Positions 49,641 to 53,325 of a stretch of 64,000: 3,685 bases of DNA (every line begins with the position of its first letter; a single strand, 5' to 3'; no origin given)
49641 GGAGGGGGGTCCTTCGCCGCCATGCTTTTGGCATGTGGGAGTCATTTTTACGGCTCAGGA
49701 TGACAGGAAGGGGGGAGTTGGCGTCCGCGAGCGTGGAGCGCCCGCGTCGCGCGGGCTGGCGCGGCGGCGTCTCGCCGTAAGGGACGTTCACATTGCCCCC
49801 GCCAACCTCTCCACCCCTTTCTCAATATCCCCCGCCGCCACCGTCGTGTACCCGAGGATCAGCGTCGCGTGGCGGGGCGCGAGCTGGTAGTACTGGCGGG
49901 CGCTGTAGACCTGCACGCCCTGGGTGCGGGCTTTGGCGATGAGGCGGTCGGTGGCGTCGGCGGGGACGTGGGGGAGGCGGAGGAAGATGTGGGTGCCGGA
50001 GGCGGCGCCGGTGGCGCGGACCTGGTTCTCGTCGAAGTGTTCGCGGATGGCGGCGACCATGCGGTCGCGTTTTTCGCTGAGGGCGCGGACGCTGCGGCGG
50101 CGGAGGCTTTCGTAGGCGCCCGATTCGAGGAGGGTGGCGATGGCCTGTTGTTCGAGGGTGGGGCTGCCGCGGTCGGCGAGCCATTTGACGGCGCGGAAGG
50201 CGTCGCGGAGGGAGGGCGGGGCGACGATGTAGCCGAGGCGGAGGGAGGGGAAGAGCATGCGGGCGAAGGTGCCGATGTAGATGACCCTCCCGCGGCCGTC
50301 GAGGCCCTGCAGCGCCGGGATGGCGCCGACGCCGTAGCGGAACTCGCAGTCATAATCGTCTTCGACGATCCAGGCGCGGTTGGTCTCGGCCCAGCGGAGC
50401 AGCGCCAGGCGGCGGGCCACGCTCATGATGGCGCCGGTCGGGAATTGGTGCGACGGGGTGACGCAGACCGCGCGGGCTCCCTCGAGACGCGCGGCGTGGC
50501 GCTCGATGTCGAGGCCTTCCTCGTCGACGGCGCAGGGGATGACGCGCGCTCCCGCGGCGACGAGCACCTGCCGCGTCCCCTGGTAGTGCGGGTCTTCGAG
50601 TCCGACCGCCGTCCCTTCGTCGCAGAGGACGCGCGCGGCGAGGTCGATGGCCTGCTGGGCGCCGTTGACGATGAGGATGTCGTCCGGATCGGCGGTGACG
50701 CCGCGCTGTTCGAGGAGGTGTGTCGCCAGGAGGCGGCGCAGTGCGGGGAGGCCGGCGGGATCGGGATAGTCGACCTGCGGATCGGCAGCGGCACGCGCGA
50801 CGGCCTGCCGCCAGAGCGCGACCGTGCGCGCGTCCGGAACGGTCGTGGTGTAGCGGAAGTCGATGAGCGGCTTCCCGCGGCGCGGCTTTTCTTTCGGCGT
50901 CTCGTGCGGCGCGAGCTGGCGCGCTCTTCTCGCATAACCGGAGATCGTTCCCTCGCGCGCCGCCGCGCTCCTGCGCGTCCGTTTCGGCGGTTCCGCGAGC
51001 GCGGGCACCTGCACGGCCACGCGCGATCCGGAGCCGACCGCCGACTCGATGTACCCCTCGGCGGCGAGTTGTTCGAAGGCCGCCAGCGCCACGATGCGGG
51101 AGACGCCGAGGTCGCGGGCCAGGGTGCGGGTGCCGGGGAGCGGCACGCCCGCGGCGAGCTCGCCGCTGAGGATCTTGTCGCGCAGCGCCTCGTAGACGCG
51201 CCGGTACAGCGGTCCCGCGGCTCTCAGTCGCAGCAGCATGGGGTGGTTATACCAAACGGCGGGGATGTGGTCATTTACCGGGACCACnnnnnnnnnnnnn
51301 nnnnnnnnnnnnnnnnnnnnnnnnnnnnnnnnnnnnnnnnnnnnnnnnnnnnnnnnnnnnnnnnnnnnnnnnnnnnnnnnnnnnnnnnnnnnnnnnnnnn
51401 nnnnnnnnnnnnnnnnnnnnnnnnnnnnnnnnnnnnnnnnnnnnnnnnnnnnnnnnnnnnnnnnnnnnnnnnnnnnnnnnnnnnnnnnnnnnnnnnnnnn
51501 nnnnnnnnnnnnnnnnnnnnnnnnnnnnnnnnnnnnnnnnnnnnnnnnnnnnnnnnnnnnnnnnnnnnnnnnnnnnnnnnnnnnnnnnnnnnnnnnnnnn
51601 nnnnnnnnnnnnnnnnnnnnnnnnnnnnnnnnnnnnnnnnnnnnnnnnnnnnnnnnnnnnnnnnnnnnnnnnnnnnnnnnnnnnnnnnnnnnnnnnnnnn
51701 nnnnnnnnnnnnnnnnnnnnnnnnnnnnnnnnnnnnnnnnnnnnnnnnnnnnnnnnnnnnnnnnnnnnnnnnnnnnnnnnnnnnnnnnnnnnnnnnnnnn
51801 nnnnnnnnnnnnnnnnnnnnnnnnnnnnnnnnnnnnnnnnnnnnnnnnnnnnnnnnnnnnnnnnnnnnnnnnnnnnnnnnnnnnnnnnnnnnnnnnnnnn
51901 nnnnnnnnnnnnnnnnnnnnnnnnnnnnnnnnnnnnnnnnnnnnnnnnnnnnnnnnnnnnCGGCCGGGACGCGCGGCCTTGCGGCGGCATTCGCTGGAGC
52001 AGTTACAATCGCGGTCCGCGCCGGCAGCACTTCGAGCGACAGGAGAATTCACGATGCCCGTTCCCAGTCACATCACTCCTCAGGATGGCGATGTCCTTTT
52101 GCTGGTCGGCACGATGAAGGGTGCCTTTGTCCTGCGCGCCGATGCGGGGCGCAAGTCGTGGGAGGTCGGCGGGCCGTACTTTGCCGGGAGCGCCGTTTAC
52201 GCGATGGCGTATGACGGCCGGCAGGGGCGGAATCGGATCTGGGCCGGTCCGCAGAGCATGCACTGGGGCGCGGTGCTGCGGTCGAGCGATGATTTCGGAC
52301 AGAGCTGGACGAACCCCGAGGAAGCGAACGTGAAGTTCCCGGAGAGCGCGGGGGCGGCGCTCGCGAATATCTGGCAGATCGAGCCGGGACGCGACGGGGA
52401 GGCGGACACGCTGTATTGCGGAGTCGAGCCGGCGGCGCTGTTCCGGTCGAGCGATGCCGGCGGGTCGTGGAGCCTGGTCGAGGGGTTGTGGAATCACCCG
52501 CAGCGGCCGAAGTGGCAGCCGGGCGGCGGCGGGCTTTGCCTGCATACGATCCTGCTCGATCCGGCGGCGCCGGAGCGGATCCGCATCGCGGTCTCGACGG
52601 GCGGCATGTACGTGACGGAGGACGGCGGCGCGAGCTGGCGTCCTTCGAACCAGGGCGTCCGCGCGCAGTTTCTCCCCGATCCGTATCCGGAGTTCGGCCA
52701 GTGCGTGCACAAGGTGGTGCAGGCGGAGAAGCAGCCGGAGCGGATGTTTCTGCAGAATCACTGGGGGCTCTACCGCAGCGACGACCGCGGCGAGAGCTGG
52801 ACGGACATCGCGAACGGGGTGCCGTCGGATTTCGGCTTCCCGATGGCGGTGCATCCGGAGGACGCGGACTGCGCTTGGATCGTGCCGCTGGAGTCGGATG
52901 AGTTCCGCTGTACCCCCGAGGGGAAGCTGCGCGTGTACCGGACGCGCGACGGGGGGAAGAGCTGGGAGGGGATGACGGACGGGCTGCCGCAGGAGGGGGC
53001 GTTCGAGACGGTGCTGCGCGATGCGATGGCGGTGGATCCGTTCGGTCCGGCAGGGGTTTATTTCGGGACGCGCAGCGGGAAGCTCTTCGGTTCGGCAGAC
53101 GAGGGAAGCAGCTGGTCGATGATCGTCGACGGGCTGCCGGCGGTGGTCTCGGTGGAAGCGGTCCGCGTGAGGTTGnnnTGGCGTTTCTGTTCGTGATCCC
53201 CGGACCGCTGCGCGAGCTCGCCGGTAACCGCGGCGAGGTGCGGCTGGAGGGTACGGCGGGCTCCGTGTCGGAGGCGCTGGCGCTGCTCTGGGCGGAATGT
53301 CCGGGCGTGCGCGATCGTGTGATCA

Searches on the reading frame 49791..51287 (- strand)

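Call 80: search_protein_families(library=pfam, proteins=[window:49791-51287:-], max_evalue=0.00001)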
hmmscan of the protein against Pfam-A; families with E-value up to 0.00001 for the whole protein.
window:49791-51287:- (499 aa): 2 families
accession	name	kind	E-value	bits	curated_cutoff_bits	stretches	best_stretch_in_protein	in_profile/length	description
PF00155.27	Aminotran_1_2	-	5.1e-22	79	19.7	1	155-465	18-335/361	Aminotransferase class I and II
PF00392.27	GntR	-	1.8e-14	53.6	27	1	27-90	1-64/64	Bacterial regulatory proteins, gntR family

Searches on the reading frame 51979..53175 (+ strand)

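Call 80: search_protein_families(library=pfam, proteins=[window:51979-53175:+], max_evalue=0.00001)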
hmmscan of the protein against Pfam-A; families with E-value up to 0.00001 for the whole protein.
window:51979-53175:+ (399 aa): 2 families
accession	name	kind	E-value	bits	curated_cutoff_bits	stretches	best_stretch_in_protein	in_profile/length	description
PF15902.12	Sortilin-Vps10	-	4.4e-14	52.6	33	1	245-334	27-114/446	Sortilin, neurotensin receptor 3,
PF02012.26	BNR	-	6.1e-09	35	27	0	265-275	1-11/12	BNR/Asp-box repeat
